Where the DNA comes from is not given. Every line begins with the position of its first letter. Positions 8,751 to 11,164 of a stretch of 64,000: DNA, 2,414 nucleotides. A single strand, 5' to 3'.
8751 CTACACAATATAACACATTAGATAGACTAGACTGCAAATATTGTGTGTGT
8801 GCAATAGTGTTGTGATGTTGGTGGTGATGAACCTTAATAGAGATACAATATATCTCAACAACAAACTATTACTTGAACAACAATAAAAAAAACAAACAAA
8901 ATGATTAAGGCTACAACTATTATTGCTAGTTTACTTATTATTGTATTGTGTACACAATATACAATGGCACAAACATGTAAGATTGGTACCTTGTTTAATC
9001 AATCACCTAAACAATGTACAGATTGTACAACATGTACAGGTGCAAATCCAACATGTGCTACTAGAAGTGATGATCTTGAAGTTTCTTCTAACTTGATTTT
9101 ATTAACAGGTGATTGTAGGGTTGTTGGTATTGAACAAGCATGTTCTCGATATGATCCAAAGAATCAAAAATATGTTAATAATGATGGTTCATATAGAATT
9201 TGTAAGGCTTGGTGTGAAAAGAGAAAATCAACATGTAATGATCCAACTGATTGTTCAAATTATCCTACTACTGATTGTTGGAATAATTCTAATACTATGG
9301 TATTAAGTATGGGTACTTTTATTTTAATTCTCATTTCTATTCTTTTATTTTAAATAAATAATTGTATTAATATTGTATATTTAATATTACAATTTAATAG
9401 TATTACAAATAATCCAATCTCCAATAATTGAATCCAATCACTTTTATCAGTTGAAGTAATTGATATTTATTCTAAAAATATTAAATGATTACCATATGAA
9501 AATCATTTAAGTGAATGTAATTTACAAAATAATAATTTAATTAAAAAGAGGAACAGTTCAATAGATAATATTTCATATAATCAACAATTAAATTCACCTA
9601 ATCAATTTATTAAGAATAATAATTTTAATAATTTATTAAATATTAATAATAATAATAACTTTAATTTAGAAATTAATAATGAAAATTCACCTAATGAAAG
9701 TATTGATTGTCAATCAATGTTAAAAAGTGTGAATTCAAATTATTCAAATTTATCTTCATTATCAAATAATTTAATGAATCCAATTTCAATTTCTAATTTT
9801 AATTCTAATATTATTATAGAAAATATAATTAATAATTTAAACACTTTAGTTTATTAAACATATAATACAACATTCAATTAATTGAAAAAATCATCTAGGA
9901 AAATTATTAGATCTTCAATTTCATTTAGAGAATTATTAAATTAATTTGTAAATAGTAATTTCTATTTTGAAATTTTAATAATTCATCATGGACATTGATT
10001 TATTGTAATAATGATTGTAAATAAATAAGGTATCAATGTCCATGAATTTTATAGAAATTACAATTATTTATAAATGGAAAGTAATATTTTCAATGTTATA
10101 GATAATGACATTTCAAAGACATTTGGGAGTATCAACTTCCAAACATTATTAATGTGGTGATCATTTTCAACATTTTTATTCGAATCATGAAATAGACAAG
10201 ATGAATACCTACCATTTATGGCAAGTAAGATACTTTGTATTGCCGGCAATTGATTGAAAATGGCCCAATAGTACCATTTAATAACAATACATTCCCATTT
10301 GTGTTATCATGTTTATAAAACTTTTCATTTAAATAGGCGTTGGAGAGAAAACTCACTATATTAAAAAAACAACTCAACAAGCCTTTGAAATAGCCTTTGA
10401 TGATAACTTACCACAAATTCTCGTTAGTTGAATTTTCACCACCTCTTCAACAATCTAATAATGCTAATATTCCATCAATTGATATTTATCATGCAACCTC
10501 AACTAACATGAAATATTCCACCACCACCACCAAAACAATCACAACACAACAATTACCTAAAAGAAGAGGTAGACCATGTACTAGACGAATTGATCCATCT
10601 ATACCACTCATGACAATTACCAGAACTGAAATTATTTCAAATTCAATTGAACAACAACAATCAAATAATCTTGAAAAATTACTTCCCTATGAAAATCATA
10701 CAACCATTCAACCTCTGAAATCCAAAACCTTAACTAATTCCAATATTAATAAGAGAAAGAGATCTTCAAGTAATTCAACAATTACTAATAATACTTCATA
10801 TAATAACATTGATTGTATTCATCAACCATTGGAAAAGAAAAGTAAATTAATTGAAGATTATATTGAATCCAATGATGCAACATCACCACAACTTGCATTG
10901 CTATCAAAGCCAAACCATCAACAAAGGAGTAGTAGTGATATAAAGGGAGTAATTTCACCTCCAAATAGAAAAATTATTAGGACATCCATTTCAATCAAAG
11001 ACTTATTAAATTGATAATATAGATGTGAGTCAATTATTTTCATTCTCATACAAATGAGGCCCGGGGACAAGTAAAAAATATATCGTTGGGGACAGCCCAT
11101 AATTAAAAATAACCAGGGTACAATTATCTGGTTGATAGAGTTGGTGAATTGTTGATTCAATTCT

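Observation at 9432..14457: Tandem array of a fast-evolving AT-hook protein family with invariant N- and C-terminal short motifs (3 intact genes + 1 decayed copy)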

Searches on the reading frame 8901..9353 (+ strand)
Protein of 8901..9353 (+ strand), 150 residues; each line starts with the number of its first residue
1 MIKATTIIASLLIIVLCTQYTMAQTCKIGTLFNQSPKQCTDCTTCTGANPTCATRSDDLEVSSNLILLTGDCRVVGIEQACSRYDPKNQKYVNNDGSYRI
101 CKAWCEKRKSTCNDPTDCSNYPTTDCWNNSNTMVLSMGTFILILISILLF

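Call 4: search_protein_families(library=pfam, proteins=[window:8901-9353:+], max_evalue=1)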
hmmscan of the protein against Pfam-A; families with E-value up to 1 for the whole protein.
window:8901-9353:+ (150 aa): 1 family
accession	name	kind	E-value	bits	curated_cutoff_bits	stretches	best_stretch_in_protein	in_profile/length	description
PF12260.14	PIP49_C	-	0.87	9.6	25.2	1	52-121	87-156/189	Protein-kinase domain of FAM69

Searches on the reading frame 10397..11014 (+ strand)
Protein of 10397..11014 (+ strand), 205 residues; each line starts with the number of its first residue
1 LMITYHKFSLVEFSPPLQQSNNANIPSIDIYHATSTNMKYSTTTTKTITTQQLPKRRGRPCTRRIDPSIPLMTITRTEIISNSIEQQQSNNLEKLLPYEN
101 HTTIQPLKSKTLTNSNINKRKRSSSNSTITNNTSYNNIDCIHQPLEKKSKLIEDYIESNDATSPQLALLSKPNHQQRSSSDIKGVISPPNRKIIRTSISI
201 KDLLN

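Call 4: search_protein_families(library=pfam, proteins=[window:10397-11014:+], max_evalue=1)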
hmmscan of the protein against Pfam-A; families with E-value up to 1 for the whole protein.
window:10397-11014:+ (205 aa): 0 families

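Call 7: find_homologous_proteins(query=window:10397-11014:+, max_evalue=10)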
Query window:10397-11014:+ (205 aa): 1 proteins with E <= 10 among 264 candidates.
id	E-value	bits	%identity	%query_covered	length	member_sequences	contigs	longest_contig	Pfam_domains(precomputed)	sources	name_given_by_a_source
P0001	1.6e-97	343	100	82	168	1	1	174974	-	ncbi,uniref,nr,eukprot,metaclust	ncbi:predicted protein [Naegleria gruberi]|uniref:Predicted protein n=1 Tax=Naegleria gruberi TaxID=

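Call 14: find_homologous_proteins(query=A1, max_evalue=10)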
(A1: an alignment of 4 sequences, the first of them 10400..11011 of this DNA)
Query A1 (4 sequences) (204 aa, profile of the alignment): 5 proteins with E <= 10 among 4451 candidates.
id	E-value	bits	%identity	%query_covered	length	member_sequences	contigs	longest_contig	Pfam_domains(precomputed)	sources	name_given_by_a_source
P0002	7.2e-93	329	28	47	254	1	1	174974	-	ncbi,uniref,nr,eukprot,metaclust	ncbi:hypothetical protein NAEGRDRAFT_82132 [Naegleria gruberi]|uniref:Uncharacterized protein n=1 Ta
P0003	1.6e-84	302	27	56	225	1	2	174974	-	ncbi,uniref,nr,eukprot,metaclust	ncbi:predicted protein [Naegleria gruberi]|uniref:Predicted protein n=1 Tax=Naegleria gruberi TaxID=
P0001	4.2e-64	235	100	82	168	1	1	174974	-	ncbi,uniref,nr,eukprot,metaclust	ncbi:predicted protein [Naegleria gruberi]|uniref:Predicted protein n=1 Tax=Naegleria gruberi TaxID=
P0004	3.1e-4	39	63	9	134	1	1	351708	-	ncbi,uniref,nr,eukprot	ncbi:predicted protein [Naegleria gruberi]|uniref:Predicted protein n=1 Tax=Naegleria gruberi TaxID=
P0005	6.0e-4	38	63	9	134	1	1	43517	-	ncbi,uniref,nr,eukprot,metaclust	ncbi:predicted protein [Naegleria gruberi]|uniref:Predicted protein n=1 Tax=Naegleria gruberi TaxID=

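Call 17: find_encoding_contigs(protein=P0003, flank=3000, max_places=6)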
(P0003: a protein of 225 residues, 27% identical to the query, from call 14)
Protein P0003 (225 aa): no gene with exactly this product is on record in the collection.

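Call 18: find_encoding_contigs(protein=P0004, flank=10000, max_places=4)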
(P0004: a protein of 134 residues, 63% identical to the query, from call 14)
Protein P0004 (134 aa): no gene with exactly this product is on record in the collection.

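Call 28: search_protein_representatives(alignment_id=A1)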
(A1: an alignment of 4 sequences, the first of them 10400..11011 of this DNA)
Query: 4 sequences, 240 profile positions. Proteins with E-value up to 0.001 (for the whole library): 8; up to 1e-10: 4; up to 1e-30: 3. The best 8 are listed.
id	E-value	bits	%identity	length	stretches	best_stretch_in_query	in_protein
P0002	2.3e-93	328.9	-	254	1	1-240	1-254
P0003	5.2e-85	301.6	-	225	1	1-240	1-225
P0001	1.3e-64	234.8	-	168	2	137-240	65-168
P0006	2.5e-27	112.7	-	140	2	135-240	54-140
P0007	5.7e-10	55.9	-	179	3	3-97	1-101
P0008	3.6e-06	43.5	-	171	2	1-164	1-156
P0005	1.9e-04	37.8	-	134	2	211-240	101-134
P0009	6.2e-04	36.2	-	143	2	3-75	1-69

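Call 30: list_cluster_members(proteins=[P0006, P0007, P0008, P0009])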
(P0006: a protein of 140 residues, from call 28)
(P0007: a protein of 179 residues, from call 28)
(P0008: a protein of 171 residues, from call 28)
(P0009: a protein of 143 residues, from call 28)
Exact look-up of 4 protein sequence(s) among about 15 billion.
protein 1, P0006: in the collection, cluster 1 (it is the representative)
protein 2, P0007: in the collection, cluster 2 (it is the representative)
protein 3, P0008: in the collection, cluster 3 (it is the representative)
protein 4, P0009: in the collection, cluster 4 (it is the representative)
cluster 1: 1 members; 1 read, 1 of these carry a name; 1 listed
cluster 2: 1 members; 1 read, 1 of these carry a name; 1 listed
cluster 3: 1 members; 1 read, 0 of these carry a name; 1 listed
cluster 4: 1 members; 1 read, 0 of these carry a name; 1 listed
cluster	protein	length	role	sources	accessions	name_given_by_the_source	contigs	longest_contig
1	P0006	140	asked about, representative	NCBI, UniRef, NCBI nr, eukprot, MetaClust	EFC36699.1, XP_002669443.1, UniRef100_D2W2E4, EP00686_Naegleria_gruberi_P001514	predicted protein [Naegleria gruberi] | Predicted protein n=1 Tax=Naegleria gruberi TaxID=5762 RepID=D2W2E4_NAEGR | uncharacterized protein NAEGRDRAFT_75559 [Naegleria gruberi]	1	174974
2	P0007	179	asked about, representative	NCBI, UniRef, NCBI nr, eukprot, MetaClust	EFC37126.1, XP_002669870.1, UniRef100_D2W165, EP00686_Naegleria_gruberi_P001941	predicted protein [Naegleria gruberi] | Predicted protein n=1 Tax=Naegleria gruberi TaxID=5762 RepID=D2W165_NAEGR | uncharacterized protein NAEGRDRAFT_75105 [Naegleria gruberi]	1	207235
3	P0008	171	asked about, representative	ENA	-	-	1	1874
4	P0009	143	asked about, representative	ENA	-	-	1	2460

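Call 31: find_encoding_contigs(protein=P0008, flank=3000)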
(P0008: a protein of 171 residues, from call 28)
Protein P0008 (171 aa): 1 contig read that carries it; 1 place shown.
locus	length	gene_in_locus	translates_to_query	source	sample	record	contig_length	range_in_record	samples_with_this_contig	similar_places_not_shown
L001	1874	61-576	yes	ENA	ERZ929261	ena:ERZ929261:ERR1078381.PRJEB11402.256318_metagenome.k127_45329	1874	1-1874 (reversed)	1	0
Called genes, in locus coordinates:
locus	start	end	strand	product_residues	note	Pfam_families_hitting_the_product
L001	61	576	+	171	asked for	-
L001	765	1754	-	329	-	PF00069:Pkinase, PF07714:PK_Tyr_Ser-Thr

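Call 32: find_encoding_contigs(protein=P0009, flank=3000)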
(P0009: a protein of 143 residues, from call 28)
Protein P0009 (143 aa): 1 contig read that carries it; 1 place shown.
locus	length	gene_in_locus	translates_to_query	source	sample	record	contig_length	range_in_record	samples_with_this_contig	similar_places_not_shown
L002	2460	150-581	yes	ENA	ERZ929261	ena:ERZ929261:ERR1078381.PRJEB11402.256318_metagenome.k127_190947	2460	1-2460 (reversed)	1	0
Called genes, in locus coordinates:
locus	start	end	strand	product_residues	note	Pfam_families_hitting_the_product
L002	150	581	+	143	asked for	-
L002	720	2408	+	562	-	-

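Call 36: find_homologous_proteins(query=A2, max_evalue=10)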
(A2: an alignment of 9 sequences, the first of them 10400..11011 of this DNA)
Query A2 (9 sequences) (204 aa, profile of the alignment): 4 proteins with E <= 10 among 3069 candidates.
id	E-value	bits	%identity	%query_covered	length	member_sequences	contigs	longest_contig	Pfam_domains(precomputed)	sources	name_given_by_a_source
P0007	4.2e-37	146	25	99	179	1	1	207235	-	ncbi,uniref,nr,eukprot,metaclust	ncbi:predicted protein [Naegleria gruberi]|uniref:Predicted protein n=1 Tax=Naegleria gruberi TaxID=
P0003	1.6e-36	144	27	56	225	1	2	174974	-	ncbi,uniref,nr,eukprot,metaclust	ncbi:predicted protein [Naegleria gruberi]|uniref:Predicted protein n=1 Tax=Naegleria gruberi TaxID=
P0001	1.9e-26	111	100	82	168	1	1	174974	-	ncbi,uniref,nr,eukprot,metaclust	ncbi:predicted protein [Naegleria gruberi]|uniref:Predicted protein n=1 Tax=Naegleria gruberi TaxID=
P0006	8.2e-22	96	80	7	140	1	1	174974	-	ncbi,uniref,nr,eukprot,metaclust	ncbi:predicted protein [Naegleria gruberi]|uniref:Predicted protein n=1 Tax=Naegleria gruberi TaxID=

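Call 37: find_related_loci(query=A2, collection=metagenome_contigs, flank=5000)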
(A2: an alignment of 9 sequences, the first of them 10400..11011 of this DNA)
Query A2 (204 aa) in metagenome_contigs; peptide patterns used: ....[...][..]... (x = any residue, [..] = any of these).
181 stretches matched a pattern, but none encodes a relative of the query by tblastn (E <= 1e-3).

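Call 38: find_related_loci(query=A2, collection=viral_contigs, flank=5000)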
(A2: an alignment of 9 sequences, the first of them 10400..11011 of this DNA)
Query A2 (204 aa) in viral_contigs; peptide patterns used: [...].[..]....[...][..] (x = any residue, [..] = any of these).
108 stretches matched a pattern, but none encodes a relative of the query by tblastn (E <= 1e-3).

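Call 42: search_solved_structures(query=A2, max_evalue=10)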
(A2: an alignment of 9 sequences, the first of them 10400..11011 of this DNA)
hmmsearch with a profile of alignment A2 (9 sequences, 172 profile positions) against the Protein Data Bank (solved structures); distinct sequences matched with E-value up to 10: 2.
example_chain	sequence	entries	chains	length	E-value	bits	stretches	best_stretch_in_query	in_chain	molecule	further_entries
4gur_B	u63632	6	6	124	0.14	15.7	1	26-80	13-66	Putative oxidoreductase GLYR1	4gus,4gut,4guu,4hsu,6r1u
29vf_O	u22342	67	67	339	0.45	14.1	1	57-161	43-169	TATA-box-binding protein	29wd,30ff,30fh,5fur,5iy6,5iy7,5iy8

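Call 47: predict_structure(alignment_id=A2)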
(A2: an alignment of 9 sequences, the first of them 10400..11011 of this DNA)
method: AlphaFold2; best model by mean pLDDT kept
length: 204 residues; sequences in the alignment: 9
mean_pLDDT: 54.2   pTM: 0.20
mean pLDDT of the five models: 54.2, 52.5, 51.8, 48.2, 47.6
residues with pLDDT >= 90: 0; 70-90: 14; 50-70: 112; < 50: 78
segments of 3 or more residues with pLDDT < 50: 26-34, 42-46, 119-122, 124-142, 146-151, 153-159, 174-176
pLDDT, mean of each block of 10 residues (from residue 1): 59 63 49 49 49 65 60 63 54 52 51 50 48 44 48 46 48 50 59 72 69
secondary structure, 60 per line:
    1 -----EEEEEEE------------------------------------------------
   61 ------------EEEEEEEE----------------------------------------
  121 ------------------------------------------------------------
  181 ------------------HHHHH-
elements in order: E6-12 E73-80 H199-203

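Call 48: search_protein_families(library=pfam, alignment_id=A2, max_evalue=10)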
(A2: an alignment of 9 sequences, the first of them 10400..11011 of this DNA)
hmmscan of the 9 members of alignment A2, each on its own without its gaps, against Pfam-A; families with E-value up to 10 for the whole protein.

A. member 1, window:10400-11011:+ (204 aa): 0 families

B. families by the number of members that match (of 9 scanned): 3 families
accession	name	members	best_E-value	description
PF02178.24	AT_hook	3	0.01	AT hook motif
PF15927.10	Casc1_N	1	0.0026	Cancer susceptibility candidate 1 N-terminus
PF11208.13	DUF2992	1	0.69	Protein of unknown function (DUF2992)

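Call 69: predict_structure(alignment_id=A3)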
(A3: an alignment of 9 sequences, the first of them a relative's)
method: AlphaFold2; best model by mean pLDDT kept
length: 134 residues; sequences in the alignment: 9
mean_pLDDT: 59.2   pTM: 0.14
mean pLDDT of the five models: 59.2, 58.6, 55.8, 55.4, 54.3
residues with pLDDT >= 90: 0; 70-90: 23; 50-70: 89; < 50: 22
segments of 3 or more residues with pLDDT < 50: 1-4, 93-96, 100-102
pLDDT, mean of each block of 10 residues (from residue 1): 48 57 76 55 67 57 60 53 59 49 49 57 76 73
secondary structure, 60 per line:
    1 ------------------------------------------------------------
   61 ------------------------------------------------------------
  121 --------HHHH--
elements in order: H129-132
